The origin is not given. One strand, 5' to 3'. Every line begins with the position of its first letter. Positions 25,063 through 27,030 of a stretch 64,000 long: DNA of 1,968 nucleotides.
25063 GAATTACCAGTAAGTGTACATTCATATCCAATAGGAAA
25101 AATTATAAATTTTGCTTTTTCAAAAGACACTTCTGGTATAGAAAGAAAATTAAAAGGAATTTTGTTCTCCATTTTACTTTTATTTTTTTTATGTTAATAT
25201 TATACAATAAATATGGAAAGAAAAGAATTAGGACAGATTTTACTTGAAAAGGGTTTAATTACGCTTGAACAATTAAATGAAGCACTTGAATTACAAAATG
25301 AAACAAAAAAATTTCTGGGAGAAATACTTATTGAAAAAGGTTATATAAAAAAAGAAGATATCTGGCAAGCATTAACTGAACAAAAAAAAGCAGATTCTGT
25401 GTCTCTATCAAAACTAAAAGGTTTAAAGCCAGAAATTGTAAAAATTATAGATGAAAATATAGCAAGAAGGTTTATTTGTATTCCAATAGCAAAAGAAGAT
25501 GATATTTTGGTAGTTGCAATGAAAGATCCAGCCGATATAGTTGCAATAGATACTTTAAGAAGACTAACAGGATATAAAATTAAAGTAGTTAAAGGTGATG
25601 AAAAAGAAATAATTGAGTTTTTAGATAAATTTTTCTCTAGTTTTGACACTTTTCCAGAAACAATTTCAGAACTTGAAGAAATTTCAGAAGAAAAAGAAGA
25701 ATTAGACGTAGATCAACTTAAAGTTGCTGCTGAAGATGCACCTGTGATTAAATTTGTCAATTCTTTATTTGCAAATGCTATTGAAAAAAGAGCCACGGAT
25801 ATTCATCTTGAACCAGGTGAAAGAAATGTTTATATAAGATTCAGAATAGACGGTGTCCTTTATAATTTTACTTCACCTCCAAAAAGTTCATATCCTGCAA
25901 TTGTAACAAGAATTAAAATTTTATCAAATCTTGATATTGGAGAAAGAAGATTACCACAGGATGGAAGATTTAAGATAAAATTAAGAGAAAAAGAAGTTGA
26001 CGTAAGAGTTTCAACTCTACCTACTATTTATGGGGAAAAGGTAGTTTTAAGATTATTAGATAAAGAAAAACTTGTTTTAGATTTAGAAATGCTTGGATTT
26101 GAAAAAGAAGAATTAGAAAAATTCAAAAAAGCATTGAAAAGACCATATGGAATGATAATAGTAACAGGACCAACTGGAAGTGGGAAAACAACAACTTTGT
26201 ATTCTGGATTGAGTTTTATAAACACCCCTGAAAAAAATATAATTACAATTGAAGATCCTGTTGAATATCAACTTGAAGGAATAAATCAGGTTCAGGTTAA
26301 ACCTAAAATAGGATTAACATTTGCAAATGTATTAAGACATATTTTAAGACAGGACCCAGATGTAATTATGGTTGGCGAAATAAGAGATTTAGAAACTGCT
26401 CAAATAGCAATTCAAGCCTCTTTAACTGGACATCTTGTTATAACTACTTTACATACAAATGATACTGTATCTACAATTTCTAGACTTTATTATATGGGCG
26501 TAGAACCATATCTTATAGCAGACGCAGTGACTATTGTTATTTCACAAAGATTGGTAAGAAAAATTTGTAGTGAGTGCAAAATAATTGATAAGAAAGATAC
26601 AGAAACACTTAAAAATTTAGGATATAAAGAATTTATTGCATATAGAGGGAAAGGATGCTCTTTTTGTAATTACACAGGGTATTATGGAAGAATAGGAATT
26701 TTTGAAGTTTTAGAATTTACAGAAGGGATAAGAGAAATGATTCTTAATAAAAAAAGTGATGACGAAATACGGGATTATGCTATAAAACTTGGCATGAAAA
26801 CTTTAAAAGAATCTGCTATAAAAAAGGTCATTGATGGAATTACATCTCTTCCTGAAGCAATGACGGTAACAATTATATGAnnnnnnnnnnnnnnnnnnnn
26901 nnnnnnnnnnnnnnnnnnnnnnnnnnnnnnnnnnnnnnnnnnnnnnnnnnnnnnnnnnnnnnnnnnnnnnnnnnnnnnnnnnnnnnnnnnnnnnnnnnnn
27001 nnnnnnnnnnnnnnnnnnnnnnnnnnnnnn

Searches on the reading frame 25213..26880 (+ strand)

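Call 58: search_protein_families(library=pfam, proteins=[window:25213-26880:+], max_evalue=1e-8)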
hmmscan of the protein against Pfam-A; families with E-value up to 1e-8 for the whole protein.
window:25213-26880:+ (555 aa): 2 families
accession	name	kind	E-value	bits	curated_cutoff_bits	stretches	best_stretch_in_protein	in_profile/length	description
PF00437.27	T2SSE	-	2.4e-143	477.7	24.9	1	173-550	3-369/370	Type II/IV secretion system protein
PF05157.20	MshEN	-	2.3e-14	53.6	23.1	1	72-143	14-86/90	MshEN domain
